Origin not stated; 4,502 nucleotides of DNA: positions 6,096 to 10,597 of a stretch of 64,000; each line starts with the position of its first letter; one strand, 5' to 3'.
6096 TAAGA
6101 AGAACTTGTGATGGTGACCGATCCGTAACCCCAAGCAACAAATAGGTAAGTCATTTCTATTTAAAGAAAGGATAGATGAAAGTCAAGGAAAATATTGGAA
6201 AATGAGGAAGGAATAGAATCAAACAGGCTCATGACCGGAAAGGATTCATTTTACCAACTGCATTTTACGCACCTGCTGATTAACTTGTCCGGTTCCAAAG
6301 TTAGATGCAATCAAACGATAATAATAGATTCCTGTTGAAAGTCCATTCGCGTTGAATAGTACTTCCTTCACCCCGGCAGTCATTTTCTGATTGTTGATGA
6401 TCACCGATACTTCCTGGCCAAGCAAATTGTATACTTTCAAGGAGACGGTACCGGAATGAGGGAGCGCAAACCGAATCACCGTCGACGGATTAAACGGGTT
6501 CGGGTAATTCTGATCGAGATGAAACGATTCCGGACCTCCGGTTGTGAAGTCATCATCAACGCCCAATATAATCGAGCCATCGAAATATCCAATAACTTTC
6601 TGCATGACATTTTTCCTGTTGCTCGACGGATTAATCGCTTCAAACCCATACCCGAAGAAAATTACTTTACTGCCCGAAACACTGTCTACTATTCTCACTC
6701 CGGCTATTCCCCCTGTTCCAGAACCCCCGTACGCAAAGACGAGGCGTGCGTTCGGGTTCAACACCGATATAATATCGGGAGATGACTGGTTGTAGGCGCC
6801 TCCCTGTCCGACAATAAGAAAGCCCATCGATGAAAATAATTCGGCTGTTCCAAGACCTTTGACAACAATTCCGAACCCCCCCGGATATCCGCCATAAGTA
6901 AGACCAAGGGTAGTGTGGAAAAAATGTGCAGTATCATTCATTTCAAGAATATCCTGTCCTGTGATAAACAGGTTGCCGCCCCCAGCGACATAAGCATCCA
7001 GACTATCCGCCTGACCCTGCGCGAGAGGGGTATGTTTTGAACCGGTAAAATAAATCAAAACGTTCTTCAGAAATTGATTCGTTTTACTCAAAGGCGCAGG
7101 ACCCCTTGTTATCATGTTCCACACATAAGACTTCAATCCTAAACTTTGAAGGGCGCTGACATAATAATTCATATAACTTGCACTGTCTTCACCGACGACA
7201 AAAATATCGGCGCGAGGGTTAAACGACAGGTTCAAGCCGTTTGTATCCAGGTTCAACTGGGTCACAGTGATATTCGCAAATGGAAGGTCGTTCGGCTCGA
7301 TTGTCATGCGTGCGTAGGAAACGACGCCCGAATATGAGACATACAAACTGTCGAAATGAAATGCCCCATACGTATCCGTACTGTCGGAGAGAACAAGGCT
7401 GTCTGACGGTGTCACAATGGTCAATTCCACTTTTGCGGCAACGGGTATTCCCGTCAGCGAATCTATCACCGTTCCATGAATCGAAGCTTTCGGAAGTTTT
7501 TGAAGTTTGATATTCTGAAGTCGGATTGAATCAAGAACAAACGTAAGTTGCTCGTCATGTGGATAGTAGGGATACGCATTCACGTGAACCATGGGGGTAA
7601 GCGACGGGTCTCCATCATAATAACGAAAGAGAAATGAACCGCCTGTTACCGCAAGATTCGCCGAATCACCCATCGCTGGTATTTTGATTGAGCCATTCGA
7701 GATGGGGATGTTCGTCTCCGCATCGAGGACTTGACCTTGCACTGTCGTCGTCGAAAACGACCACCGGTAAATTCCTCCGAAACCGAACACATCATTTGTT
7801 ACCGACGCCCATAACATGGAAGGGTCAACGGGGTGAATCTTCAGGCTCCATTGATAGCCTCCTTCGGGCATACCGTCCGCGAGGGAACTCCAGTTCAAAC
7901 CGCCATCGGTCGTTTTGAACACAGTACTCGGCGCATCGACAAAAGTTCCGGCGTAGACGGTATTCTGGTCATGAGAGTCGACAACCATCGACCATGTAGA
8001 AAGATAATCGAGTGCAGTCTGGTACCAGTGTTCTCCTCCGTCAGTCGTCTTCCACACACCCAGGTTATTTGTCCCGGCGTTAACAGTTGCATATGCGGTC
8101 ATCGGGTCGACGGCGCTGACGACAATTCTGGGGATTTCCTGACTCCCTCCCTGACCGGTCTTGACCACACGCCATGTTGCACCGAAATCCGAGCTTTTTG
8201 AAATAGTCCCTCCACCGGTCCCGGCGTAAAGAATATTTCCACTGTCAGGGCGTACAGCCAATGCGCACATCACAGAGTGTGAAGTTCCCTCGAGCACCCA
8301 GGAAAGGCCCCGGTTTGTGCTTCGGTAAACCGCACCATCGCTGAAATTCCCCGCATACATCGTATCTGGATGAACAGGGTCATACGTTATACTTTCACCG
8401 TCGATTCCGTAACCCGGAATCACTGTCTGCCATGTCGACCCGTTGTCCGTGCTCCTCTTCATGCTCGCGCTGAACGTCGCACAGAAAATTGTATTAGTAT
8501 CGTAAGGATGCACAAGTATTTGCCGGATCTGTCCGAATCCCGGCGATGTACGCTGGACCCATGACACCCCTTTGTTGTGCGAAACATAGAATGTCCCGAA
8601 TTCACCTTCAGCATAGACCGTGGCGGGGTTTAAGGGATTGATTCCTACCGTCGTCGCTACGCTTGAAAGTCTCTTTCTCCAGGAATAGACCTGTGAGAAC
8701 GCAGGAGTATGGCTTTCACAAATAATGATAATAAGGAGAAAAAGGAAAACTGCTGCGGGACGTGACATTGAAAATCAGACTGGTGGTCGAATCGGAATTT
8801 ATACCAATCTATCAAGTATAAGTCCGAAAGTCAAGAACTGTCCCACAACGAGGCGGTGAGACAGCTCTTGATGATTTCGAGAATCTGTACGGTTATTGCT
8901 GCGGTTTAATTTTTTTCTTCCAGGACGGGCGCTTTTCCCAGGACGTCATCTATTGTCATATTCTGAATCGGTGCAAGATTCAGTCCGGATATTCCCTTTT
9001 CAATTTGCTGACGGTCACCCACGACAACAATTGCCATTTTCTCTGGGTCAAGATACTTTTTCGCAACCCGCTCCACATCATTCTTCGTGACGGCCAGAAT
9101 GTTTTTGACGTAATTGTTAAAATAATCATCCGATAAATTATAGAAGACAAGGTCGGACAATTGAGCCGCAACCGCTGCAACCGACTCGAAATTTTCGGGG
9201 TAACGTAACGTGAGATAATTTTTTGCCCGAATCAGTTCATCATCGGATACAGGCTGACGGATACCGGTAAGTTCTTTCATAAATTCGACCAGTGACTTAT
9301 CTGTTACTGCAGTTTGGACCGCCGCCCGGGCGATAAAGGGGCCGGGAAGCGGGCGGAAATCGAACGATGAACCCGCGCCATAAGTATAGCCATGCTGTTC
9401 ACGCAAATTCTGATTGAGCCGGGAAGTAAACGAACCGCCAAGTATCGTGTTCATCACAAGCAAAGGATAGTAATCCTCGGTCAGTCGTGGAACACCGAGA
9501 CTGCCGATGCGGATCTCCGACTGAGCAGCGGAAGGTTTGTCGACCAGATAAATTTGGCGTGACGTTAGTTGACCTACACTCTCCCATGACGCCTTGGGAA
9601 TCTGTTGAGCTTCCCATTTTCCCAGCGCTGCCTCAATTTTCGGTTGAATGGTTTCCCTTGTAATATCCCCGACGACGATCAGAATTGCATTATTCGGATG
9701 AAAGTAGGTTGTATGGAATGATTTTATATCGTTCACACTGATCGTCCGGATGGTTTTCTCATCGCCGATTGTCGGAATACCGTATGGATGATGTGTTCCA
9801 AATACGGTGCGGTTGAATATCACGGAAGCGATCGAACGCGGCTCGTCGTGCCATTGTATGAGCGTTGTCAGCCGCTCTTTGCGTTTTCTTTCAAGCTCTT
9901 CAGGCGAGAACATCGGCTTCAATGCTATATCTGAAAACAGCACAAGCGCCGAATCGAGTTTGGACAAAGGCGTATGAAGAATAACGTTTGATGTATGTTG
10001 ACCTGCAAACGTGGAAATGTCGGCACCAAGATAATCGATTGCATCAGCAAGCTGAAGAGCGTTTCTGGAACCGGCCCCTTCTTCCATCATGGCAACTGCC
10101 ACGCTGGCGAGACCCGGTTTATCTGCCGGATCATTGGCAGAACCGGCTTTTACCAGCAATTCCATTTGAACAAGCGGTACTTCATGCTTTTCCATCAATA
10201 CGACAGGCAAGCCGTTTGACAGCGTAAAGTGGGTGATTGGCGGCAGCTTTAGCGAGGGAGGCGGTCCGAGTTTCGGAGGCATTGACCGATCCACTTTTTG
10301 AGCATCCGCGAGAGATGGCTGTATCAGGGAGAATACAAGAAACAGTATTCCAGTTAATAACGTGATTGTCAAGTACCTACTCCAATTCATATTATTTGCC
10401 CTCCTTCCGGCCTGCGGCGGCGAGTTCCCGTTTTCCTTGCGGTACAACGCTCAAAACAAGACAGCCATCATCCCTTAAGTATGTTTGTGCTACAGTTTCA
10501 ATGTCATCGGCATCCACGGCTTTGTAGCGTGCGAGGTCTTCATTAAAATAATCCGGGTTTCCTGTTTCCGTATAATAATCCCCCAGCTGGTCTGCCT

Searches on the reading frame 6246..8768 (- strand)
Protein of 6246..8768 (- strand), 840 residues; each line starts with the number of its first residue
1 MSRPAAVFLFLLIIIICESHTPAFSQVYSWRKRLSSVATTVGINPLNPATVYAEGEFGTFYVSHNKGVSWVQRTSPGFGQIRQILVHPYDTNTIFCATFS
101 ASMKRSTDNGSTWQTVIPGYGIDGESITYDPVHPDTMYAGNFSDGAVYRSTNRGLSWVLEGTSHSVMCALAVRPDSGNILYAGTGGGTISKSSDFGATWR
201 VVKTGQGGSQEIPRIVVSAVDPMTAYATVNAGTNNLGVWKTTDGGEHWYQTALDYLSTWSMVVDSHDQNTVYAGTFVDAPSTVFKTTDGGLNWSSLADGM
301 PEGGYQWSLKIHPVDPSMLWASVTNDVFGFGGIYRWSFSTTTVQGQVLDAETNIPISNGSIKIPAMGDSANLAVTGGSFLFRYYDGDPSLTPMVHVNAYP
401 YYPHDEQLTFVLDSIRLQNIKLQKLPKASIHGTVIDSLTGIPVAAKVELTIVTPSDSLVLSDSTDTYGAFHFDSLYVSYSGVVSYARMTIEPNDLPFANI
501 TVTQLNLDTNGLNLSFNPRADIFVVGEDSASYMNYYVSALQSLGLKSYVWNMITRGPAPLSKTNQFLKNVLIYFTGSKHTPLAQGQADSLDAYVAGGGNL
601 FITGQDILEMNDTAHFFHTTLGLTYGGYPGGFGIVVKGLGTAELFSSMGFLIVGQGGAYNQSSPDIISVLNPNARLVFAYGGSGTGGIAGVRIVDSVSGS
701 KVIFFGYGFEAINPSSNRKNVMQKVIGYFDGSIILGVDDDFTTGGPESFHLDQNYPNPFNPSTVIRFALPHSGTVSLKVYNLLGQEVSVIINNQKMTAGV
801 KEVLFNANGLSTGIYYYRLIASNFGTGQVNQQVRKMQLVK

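Call 15: search_protein_families(library=ncbifam, proteins=[window:6246-8768:-], max_evalue=0.00001)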
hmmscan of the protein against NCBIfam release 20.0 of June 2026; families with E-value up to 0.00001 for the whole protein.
window:6246-8768:- (840 aa): 5 families
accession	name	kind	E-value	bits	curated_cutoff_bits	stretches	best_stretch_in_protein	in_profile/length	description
NF045728.1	glycosyl_F510_1955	equivalog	3.9e-23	82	175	3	106-206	77-177/246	F510_1955 family glycosylhydrolase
TIGR04183.1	Por_Secre_tail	domain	4.6e-08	32.9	23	1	755-823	2-62/72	T9SS type A sorting domain-containing protein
NF010237.0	PRK13684.1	equivalog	1.2e-07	31.2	326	0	236-299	66-127/334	photosynthesis system II assembly factor Ycf48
NF053688.1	BamI_Bacteroidota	equivalog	1.8e-06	27.5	370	0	102-294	186-394/452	BamI family beta-barrel-assembly machinery protein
NF052323.1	T9SSA_dep_M6i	equivalog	2.5e-06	25.7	600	1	754-832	960-1035/1043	T9SS-dependent M6-like inactivated metalloprotease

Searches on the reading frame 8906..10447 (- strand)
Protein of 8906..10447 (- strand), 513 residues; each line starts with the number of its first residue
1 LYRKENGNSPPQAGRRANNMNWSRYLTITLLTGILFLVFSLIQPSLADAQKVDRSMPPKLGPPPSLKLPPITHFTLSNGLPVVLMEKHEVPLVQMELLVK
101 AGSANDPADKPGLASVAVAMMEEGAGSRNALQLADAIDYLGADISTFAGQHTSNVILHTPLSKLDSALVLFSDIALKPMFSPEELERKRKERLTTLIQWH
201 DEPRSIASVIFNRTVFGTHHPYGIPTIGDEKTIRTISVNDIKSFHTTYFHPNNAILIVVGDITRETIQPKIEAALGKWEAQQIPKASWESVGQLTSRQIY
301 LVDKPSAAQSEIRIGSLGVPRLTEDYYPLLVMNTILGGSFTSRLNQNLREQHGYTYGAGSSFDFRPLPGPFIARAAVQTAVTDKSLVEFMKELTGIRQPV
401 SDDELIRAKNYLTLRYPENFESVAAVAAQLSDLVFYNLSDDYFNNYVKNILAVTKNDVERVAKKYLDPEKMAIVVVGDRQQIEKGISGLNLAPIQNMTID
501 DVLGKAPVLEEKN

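Call 15: search_protein_families(library=ncbifam, proteins=[window:8906-10447:-], max_evalue=0.00001)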
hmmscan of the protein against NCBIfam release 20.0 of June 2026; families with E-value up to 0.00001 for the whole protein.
window:8906-10447:- (513 aa): 2 families
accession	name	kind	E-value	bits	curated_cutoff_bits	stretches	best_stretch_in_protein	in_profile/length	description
NF047422.1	YfmF_fam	equivalog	3.8e-24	85.3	285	1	163-465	97-401/412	EF-P 5-aminopentanol modification-associated protein YfmF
NF047421.1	YfmH_fam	equivalog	1.6e-10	40.8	250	1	157-476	101-421/425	EF-P 5-aminopentanol modification-associated protein YfmH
